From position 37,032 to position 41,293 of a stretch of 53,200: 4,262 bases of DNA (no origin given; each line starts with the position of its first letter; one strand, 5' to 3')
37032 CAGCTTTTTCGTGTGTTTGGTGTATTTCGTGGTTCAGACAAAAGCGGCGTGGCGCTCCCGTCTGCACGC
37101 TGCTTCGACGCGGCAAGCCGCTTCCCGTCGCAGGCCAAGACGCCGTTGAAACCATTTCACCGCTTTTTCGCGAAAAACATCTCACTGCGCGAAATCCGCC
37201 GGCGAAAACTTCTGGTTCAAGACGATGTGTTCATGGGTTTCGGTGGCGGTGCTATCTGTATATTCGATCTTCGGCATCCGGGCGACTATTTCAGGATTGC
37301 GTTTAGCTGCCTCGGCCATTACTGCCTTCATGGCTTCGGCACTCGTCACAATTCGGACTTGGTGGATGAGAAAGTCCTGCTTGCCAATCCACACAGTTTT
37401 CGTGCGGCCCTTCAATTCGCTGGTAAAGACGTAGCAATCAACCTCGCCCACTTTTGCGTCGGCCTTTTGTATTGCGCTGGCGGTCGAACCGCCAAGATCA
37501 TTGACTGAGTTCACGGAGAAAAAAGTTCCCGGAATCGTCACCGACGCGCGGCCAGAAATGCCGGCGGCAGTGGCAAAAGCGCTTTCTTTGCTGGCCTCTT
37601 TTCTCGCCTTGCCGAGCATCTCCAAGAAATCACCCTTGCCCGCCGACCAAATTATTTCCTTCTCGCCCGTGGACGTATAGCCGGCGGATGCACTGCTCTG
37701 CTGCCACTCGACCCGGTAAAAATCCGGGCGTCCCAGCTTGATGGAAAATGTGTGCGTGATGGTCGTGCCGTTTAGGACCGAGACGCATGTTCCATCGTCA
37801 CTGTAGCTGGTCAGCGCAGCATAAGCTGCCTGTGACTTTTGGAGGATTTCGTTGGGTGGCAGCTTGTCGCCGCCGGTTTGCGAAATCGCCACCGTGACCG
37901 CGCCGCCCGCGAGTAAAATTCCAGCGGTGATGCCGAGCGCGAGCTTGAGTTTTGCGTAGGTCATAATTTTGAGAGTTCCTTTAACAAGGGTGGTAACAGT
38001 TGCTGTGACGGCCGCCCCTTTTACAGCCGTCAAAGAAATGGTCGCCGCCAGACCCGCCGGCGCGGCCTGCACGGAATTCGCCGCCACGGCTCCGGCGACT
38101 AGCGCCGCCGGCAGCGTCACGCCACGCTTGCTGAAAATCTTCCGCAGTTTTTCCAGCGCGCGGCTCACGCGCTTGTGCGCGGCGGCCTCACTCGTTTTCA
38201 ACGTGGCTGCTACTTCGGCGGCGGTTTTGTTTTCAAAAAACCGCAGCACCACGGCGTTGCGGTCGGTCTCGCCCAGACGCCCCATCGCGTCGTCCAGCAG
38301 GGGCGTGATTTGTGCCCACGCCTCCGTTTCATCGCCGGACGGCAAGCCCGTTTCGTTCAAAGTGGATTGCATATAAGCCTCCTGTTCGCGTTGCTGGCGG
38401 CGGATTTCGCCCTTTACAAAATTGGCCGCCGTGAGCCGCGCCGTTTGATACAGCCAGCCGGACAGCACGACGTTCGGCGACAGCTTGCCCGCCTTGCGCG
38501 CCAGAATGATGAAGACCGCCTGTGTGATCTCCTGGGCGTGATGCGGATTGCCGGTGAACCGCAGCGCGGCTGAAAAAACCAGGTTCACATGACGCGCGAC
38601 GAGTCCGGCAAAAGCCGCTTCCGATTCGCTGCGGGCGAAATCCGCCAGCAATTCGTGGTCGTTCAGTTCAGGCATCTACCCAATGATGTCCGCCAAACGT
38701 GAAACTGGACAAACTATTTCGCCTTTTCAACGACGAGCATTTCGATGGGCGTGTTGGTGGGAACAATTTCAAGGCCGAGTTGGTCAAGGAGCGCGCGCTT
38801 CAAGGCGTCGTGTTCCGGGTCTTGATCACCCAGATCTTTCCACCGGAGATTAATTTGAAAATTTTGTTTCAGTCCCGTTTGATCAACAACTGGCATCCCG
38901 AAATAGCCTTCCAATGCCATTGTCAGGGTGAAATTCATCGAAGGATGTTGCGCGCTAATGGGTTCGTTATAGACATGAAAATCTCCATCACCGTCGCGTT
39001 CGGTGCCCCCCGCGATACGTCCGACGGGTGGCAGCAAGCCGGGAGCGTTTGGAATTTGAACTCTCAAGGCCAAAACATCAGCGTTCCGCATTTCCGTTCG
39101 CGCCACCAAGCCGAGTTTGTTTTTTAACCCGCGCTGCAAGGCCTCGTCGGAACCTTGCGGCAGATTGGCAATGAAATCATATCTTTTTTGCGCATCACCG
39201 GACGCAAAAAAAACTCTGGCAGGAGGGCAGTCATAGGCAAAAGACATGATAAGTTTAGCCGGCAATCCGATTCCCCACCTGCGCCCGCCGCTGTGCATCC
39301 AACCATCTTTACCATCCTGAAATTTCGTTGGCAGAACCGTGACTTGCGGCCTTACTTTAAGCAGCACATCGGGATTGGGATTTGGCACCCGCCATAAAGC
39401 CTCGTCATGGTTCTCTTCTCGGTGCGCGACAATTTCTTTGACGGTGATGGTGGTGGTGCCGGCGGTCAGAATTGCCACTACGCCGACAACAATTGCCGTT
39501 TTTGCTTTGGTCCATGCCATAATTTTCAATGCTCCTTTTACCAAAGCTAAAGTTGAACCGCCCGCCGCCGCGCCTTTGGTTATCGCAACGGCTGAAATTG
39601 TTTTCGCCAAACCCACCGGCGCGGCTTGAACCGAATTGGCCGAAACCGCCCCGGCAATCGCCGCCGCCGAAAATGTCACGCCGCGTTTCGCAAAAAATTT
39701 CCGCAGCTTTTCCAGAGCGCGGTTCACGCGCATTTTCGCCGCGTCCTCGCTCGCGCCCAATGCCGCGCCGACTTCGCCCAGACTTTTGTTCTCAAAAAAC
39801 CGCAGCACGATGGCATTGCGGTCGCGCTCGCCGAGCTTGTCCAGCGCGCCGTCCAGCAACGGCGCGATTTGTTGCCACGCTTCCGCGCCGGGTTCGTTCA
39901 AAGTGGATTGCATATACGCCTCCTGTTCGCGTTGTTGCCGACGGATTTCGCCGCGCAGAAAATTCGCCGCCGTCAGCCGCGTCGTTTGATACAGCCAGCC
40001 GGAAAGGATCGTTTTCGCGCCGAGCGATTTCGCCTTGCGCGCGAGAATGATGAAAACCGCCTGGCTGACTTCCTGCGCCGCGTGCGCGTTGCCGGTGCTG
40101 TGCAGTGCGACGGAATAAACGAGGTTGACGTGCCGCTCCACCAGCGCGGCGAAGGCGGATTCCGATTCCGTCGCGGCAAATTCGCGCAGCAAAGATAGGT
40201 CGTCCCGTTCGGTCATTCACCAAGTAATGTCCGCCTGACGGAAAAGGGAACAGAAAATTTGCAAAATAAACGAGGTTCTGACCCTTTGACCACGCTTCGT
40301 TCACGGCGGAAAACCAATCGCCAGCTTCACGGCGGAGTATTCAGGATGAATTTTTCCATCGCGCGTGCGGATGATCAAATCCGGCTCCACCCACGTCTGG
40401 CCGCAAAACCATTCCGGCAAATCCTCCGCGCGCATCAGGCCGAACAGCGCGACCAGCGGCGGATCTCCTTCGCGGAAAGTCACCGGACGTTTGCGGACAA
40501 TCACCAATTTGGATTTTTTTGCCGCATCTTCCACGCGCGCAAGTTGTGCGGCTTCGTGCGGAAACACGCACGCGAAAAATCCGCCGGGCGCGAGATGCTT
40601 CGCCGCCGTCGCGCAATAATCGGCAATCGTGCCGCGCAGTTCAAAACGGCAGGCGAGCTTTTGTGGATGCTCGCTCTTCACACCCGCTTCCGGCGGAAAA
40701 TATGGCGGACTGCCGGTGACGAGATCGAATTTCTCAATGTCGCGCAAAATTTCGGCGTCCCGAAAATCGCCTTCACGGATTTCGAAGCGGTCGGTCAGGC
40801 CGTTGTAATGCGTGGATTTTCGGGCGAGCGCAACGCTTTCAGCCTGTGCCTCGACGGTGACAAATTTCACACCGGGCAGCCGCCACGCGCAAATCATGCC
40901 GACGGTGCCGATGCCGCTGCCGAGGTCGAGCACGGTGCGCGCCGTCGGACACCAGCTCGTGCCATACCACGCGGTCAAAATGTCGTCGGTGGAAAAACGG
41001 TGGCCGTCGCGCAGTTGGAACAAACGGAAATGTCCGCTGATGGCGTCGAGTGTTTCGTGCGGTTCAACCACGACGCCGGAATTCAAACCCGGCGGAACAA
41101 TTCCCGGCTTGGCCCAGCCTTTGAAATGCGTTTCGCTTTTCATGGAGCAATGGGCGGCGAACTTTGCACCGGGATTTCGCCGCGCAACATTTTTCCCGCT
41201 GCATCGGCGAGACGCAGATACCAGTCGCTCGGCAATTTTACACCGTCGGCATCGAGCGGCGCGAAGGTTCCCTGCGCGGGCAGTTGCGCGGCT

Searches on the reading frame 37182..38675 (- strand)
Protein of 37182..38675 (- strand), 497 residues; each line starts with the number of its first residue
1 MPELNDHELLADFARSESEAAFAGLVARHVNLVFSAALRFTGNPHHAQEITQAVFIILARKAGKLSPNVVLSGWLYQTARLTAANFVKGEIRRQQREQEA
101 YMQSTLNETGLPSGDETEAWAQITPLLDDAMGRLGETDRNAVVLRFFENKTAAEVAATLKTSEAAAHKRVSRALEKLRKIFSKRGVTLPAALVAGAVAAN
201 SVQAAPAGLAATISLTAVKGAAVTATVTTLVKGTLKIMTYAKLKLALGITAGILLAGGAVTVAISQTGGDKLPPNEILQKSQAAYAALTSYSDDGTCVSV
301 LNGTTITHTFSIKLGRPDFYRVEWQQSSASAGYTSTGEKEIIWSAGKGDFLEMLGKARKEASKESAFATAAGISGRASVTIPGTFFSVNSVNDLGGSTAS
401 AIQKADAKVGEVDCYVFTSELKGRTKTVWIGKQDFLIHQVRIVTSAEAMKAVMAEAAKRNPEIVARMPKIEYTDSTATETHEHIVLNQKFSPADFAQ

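Call 23: search_protein_families(library=pfam, proteins=[window:37182-38675:-], max_evalue=0.001)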
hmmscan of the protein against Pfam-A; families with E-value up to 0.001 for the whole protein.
window:37182-38675:- (497 aa): 3 families
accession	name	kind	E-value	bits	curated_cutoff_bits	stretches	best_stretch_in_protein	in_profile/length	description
PF04542.20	Sigma70_r2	-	9.9e-11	41.7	24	1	25-95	1-69/71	Sigma-70 region 2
PF04545.22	Sigma70_r4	-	1.1e-09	38.1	24.1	1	130-179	1-50/50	Sigma-70, region 4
PF08281.18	Sigma70_r4_2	-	2.3e-09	37.2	25.7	1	127-177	4-54/54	Sigma-70, region 4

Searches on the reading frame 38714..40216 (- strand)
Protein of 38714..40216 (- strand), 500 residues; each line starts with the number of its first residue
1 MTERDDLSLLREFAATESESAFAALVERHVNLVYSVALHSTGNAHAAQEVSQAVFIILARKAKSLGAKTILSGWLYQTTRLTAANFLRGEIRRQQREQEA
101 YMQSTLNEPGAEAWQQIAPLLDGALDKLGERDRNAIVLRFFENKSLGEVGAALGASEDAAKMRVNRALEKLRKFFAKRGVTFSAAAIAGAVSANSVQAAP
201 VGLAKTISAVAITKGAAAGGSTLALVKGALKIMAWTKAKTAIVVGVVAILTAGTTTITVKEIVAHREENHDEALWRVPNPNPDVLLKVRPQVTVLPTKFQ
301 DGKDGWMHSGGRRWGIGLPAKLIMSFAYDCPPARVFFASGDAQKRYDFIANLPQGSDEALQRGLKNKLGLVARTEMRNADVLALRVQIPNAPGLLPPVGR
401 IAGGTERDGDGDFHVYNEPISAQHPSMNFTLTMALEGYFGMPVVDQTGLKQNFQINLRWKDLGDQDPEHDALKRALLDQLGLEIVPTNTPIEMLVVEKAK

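Call 23: search_protein_families(library=pfam, proteins=[window:38714-40216:-], max_evalue=0.001)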
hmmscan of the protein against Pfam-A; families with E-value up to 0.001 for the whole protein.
window:38714-40216:- (500 aa): 4 families
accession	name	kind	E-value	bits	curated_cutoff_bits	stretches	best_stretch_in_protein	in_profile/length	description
PF12543.13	DUF3738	-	1.3e-16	61.7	22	1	322-498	2-189/190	Protein of unknown function (DUF3738)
PF04545.22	Sigma70_r4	-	9.5e-13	47.9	24.1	1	124-173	1-50/50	Sigma-70, region 4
PF04542.20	Sigma70_r2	-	2.6e-09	37.2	24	1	25-90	1-68/71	Sigma-70 region 2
PF08281.18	Sigma70_r4_2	-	2.6e-08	33.8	25.7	1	121-171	4-54/54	Sigma-70, region 4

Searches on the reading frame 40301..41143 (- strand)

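Call 23: search_protein_families(library=pfam, proteins=[window:40301-41143:-], max_evalue=0.001)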
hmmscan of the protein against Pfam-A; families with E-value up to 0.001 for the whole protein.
window:40301-41143:- (280 aa): 4 families
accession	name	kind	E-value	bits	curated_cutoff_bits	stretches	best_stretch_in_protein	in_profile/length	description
PF05175.20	MTS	-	1.2e-09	38.5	23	1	68-149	32-109/170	Methyltransferase small domain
PF13847.12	Methyltransf_31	-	1.9e-07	31.3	27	1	69-191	5-108/145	Methyltransferase domain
PF13649.12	Methyltransf_25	-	3.8e-06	27.9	27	1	71-144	1-70/97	Methyltransferase domain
PF08242.18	Methyltransf_12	-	0.00012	23.1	30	0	72-143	1-70/98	Methyltransferase domain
